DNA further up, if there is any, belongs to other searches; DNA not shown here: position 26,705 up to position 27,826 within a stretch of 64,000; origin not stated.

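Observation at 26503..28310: panD translationally coupled to two SAM-dependent methyltransferases: candidate beta-alanine betaine pathway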

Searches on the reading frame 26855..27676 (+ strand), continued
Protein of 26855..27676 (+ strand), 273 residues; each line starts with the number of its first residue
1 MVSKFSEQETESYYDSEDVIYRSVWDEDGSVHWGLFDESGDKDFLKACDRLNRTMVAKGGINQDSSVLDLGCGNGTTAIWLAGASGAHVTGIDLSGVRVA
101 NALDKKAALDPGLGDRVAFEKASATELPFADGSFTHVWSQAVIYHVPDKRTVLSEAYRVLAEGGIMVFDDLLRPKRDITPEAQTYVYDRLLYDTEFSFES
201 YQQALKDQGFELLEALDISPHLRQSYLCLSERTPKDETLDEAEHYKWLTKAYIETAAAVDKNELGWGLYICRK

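Call 61: search_protein_families(library=pfam, proteins=[L089:2562-4157:+, L089:3-1130:+, L082:98-3082:+, L082:6839-7786:+, L083:8219-9322:+, L083:7010-8170:-, L086:3497-4645:+, L086:4729-6660:+, L087:8586-9752:+, L087:9764-10486:+], max_evalue=0.01)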
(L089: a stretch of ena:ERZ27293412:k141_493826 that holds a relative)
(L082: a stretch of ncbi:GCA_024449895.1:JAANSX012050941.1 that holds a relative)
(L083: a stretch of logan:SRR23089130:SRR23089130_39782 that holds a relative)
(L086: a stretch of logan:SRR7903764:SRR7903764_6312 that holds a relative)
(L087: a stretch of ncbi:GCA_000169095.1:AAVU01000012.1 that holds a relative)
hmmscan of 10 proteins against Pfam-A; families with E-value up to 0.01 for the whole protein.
L089:2562-4157:+ (531 aa): 0 families

L089:3-1130:+ (375 aa): 5 families
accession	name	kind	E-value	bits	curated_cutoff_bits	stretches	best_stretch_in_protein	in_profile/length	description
PF12169.13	DNA_pol3_gamma3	-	1.1e-09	38.6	24.4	1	93-219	4-129/143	DNA polymerase III subunits gamma and tau domain III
PF22608.2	DNAX_ATPase_lid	-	5e-09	36.2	27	1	43-87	4-48/49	DNA polymerase III clamp loader subunit, ATPase lid domain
PF13177.12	DNA_pol3_delta2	-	5.9e-09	36.5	27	1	1-36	125-160/161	DNA polymerase III, delta subunit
PF21960.2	RCF1-5-like_lid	-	1.9e-07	31.4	27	1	45-78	3-37/43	RCF1/5-like, AAA+ ATPase lid domain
PF20964.2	DnaX_C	-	5.4e-07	30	26.2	1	264-339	10-85/113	DNA polymerase III subunit tau, C-terminal domain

L082:98-3082:+ (994 aa): 1 family
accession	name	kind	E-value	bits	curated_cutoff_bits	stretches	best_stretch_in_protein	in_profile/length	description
PF00581.25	Rhodanese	-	1.7e-17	64.2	22.2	1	42-129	8-101/102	Rhodanese-like domain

L082:6839-7786:+ (316 aa): 6 families
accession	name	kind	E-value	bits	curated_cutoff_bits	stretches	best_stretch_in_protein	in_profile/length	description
PF05221.23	AdoHcyase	-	1.5e-98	330.1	25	2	3-139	1-138/299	S-adenosyl-L-homocysteine hydrolase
PF00670.27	AdoHcyase_NAD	-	1.3e-63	214.3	27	1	189-312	1-124/162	S-adenosyl-L-homocysteine hydrolase, NAD binding domain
PF02826.25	2-Hacid_dh_C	-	7.8e-08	32.3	25.1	1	209-298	34-127/178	D-isomer specific 2-hydroxyacid dehydrogenase, NAD binding domain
PF07991.19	KARI_N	-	2.6e-05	24.3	20.6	1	211-272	4-66/165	Acetohydroxy acid isomeroreductase, NADPH-binding domain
PF02254.24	TrkA_N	-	0.00071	20.3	23.8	1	215-259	2-46/116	TrkA-N domain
PF03807.23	F420_oxidored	-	0.0078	17.2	21.6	0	212-273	1-66/94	NADP oxidoreductase coenzyme F420-dependent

L083:8219-9322:+ (367 aa): 1 family
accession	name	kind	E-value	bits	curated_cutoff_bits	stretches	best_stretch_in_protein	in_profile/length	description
PF00282.25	Pyridoxal_deC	-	3.2e-16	59.5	27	1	110-312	148-363/375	Pyridoxal-dependent decarboxylase conserved domain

L083:7010-8170:- (386 aa): 0 families

L086:3497-4645:+ (382 aa): 2 families
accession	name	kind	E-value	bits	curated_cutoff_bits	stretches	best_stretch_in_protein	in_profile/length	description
PF02668.22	TauD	-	5.5e-32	112.2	27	1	124-355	24-267/267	Taurine catabolism dioxygenase TauD, TfdA family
PF06155.17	GBBH-like_N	-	9.1e-09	36.4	22.8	1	20-84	15-77/85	Gamma-butyrobetaine hydroxylase-like, N-terminal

L086:4729-6660:+ (643 aa): 1 family
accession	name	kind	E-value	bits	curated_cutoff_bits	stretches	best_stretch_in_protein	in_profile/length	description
PF00755.25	Carn_acyltransf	-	8.2e-149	497.2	22.3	1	29-599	1-573/574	Choline/Carnitine o-acyltransferase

L087:8586-9752:+ (388 aa): 1 family
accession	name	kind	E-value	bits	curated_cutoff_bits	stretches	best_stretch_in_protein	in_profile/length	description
PF00155.27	Aminotran_1_2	-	4e-52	178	19.7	1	32-373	1-351/361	Aminotransferase class I and II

L087:9764-10486:+ (240 aa): 14 families
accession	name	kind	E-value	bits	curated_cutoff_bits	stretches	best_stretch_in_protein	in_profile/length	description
PF13649.12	Methyltransf_25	-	2.6e-16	60.5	27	1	37-128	1-97/97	Methyltransferase domain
PF08241.18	Methyltransf_11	-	1.9e-14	54.5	21.2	1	38-132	1-95/95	Methyltransferase domain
PF13489.12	Methyltransf_23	-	2.2e-12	47.4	27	1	34-213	23-161/164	Methyltransferase domain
PF08242.18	Methyltransf_12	-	9.2e-12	46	30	1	38-130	1-98/98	Methyltransferase domain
PF13847.12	Methyltransf_31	-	1.7e-10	41.2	27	1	34-153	4-125/145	Methyltransferase domain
PF01209.24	Ubie_methyltran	-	4.9e-07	29.8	20.1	1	3-133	19-153/233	ubiE/COQ5 methyltransferase family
PF05401.17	NodS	-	1.6e-05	25.3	24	1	29-131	39-143/201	Nodulation protein S (NodS)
PF03848.20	TehB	-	3e-05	24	20.4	1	16-129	16-129/193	Tellurite resistance protein TehB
PF05175.20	MTS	-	0.00081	19.5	23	1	25-99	23-104/170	Methyltransferase small domain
PF05958.17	tRNA_U5-meth_tr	-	0.0014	18.1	23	1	3-73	171-241/357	tRNA (Uracil-5-)-methyltransferase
PF02353.26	CMAS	-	0.0015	18.4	27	1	20-153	49-181/273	Mycolic acid cyclopropane synthetase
PF07021.18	MetW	-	0.0022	18.1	21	1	35-115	15-96/193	Methionine biosynthesis protein MetW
PF00398.26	RrnaAD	-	0.0027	17.3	24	1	33-94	30-94/263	Ribosomal RNA adenine dimethylase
PF06859.18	Bin3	-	0.0056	17.7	27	0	94-139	1-48/109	Bicoid-interacting protein 3 (Bin3)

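Call 63: fold_search(model_id=the predicted structure, library=pdb)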
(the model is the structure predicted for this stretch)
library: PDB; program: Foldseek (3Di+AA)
matches with E <= 10: 1934; with E <= 0.001: 1379
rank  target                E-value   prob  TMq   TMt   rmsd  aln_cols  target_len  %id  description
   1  6uv6_A                1.9e-22  1.00  0.85  0.88   2.4       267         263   29  AtmM with bound rebeccamycin analogue (released 2020-11-25)
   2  6uvq_A                2.4e-22  1.00  0.78  0.83   2.9       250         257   31  Crystal structure of Apo AtmM (released 2020-11-25)
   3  6uv6_C                2.9e-22  1.00  0.86  0.88   2.4       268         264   29  AtmM with bound rebeccamycin analogue (released 2020-11-25)
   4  8zc7_B                1.2e-21  1.00  0.82  0.83   3.2       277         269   32  Crystallographic analysis of MitM, which catalyzes the post-mitosane modification in mitomycin biosynthesis (released 2024-11-27)
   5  8zc8_A                1.5e-21  1.00  0.78  0.78   3.6       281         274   31  The structure of MitM and mitomycin A with SAH in mitomycin (released 2024-11-27)
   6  8zc8_B                1.7e-21  1.00  0.85  0.84   2.9       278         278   32  The structure of MitM and mitomycin A with SAH in mitomycin (released 2024-11-27)
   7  8zc7_A                9.7e-21  1.00  0.81  0.83   3.5       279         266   32  Crystallographic analysis of MitM, which catalyzes the post-mitosane modification in mitomycin biosynthesis (released 2024-11-27)
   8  4pne_A                1.9e-20  1.00  0.79  0.80   3.6       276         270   24  Crystal Structure of the [4+2]-Cyclase SpnF (released 2015-02-18)
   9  3bus_A                3.1e-20  1.00  0.80  0.87   2.5       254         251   29  Crystal Structure of RebM (released 2008-03-25)
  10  4pne_B                3.4e-20  1.00  0.82  0.82   3.5       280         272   23  Crystal Structure of the [4+2]-Cyclase SpnF (released 2015-02-18)
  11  2o57_A                8.2e-20  1.00  0.84  0.81   3.2       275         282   24  Crystal Structure of a putative sarcosine dimethylglycine methyltransferase from Galdieria sulphuraria (released 2006-12-19)
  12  3bus_B                9.7e-20  1.00  0.77  0.87   2.5       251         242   29  Crystal Structure of RebM (released 2008-03-25)
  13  5gm1_B                1.3e-19  1.00  0.74  0.72  14.4       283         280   23  Crystal structure of methyltransferase TleD complexed with SAH (released 2016-09-28)
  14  5gm1_E                1.7e-19  1.00  0.74  0.72  14.5       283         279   23  Crystal structure of methyltransferase TleD complexed with SAH (released 2016-09-28)
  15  2o57_D                2.1e-19  1.00  0.83  0.86   2.8       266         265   24  Crystal Structure of a putative sarcosine dimethylglycine methyltransferase from Galdieria sulphuraria (released 2006-12-19)
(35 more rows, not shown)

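Call 66: find_encoding_contigs(protein=P0372, flank=6000, max_places=3)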
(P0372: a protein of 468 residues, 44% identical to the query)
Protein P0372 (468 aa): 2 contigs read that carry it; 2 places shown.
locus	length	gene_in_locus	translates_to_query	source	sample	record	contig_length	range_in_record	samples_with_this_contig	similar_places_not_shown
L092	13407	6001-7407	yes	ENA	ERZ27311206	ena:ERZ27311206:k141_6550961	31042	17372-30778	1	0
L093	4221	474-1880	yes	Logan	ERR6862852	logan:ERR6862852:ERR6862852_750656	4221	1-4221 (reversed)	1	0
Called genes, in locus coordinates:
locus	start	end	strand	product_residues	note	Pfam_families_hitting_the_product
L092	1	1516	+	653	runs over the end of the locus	PF24517:CBM96 (weak)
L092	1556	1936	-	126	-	PF01850:PIN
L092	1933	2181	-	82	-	PF02604:PhdYeFM_antitox (weak)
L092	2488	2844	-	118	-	PF03795:YCII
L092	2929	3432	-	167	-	PF21863:HTH_67 (weak), PF01047:MarR, PF12802:MarR_2, PF13412:HTH_24 (weak)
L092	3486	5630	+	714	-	PF03176:MMPL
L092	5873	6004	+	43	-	-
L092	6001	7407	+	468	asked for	PF02353:CMAS, PF01209:Ubie_methyltran, PF13489:Methyltransf_23, PF08003:Methyltransf_9, PF13847:Methyltransf_31, PF08241:Methyltransf_11, PF08242:Methyltransf_12, PF13649:Methyltransf_25, +12 more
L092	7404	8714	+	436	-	-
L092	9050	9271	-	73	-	PF20059:DUF6458 (weak)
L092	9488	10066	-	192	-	PF00484:Pro_CA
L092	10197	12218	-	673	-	PF02705:K_trans, PF22776:K_trans_C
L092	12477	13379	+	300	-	PF07228:SpoIIE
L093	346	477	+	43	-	-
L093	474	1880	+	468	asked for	PF02353:CMAS, PF01209:Ubie_methyltran, PF13489:Methyltransf_23, PF08003:Methyltransf_9, PF13847:Methyltransf_31, PF08241:Methyltransf_11, PF08242:Methyltransf_12, PF13649:Methyltransf_25, +12 more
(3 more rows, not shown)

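Call 67: find_encoding_contigs(protein=P0393, flank=6000, max_places=3)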
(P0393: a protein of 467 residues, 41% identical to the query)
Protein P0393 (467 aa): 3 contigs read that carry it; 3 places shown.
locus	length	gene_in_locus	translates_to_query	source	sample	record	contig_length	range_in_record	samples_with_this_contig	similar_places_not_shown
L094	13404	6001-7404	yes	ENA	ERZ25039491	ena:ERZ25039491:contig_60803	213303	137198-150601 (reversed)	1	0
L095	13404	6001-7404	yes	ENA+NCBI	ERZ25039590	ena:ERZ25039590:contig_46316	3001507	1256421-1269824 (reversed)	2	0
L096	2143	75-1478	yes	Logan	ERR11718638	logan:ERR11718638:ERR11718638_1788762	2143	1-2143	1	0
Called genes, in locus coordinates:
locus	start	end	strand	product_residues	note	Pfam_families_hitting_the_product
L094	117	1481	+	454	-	PF00171:Aldedh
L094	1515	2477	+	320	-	PF00106:adh_short, PF08659:KR (weak), PF13561:adh_short_C2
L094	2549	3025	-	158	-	PF00027:cNMP_binding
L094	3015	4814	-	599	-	PF00755:Carn_acyltransf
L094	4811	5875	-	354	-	PF06155:GBBH-like_N, PF02668:TauD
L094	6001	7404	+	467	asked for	PF02353:CMAS, PF13489:Methyltransf_23, PF08241:Methyltransf_11, PF08242:Methyltransf_12, PF13649:Methyltransf_25, PF13847:Methyltransf_31, PF13489:Methyltransf_23, PF08241:Methyltransf_11, +8 more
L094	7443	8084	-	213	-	PF01979:Amidohydro_1, PF07969:Amidohydro_3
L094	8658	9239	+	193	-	-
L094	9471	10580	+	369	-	-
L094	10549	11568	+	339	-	PF03992:ABM, PF27539:Y2318_C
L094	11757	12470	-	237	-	-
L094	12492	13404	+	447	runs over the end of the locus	PF04909:Amidohydro_2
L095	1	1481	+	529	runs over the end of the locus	-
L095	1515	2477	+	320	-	PF00106:adh_short, PF08659:KR (weak), PF13561:adh_short_C2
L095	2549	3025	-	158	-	PF00027:cNMP_binding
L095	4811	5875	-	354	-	PF06155:GBBH-like_N, PF02668:TauD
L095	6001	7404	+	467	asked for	PF02353:CMAS, PF13489:Methyltransf_23, PF08241:Methyltransf_11, PF08242:Methyltransf_12, PF13649:Methyltransf_25, PF13847:Methyltransf_31, PF13489:Methyltransf_23, PF08241:Methyltransf_11, +8 more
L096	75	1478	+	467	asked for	PF02353:CMAS, PF13489:Methyltransf_23, PF08241:Methyltransf_11, PF08242:Methyltransf_12, PF13649:Methyltransf_25, PF13847:Methyltransf_31, PF13489:Methyltransf_23, PF08241:Methyltransf_11, +8 more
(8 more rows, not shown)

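Call 68: find_encoding_contigs(protein=P0366, flank=6000, max_places=3)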
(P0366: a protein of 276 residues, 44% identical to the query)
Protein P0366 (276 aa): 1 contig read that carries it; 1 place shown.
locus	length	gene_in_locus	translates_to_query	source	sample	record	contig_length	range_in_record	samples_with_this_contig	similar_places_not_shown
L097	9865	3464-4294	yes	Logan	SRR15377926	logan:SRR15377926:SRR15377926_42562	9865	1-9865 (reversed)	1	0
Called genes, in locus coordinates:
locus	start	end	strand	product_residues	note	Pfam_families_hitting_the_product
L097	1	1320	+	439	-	?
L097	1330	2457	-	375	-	PF00266:Aminotran_5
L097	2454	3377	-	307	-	PF00892:EamA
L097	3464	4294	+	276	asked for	PF02353:CMAS, PF03141:Methyltransf_29 (weak), PF13489:Methyltransf_23, PF01209:Ubie_methyltran, PF13847:Methyltransf_31, PF08241:Methyltransf_11, PF08242:Methyltransf_12, PF13649:Methyltransf_25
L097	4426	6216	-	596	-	PF00501:AMP-binding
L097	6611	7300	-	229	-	PF00059:Lectin_C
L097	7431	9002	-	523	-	PF10101:DUF2339 (weak)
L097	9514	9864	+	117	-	?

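Call 79: find_encoding_contigs(protein=P0361, flank=6000, max_places=4)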
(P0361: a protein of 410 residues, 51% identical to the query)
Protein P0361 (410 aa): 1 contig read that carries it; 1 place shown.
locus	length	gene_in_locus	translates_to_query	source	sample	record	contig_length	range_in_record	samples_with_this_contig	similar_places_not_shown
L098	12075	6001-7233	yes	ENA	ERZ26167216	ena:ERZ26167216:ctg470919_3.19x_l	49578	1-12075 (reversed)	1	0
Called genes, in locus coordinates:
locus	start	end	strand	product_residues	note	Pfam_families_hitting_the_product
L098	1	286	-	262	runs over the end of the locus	PF00072:Response_reg (weak)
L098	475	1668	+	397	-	PF00296:Bac_luciferase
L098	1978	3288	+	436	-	PF00202:Aminotran_3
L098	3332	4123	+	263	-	PF12974:Phosphonate-bd, PF09084:NMT1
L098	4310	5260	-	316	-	PF09754:PAC2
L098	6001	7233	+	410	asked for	PF01209:Ubie_methyltran (weak), PF13489:Methyltransf_23, PF13847:Methyltransf_31, PF08241:Methyltransf_11, PF08242:Methyltransf_12, PF13649:Methyltransf_25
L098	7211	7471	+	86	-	-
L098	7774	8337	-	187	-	-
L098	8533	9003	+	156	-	PF13384:HTH_23, PF13551:HTH_29, PF13565:HTH_32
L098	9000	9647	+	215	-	PF13358:DDE_3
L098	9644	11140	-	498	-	PF00069:Pkinase, PF07714:PK_Tyr_Ser-Thr (faint)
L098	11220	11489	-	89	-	PF00486:Trans_reg_C (faint)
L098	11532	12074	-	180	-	?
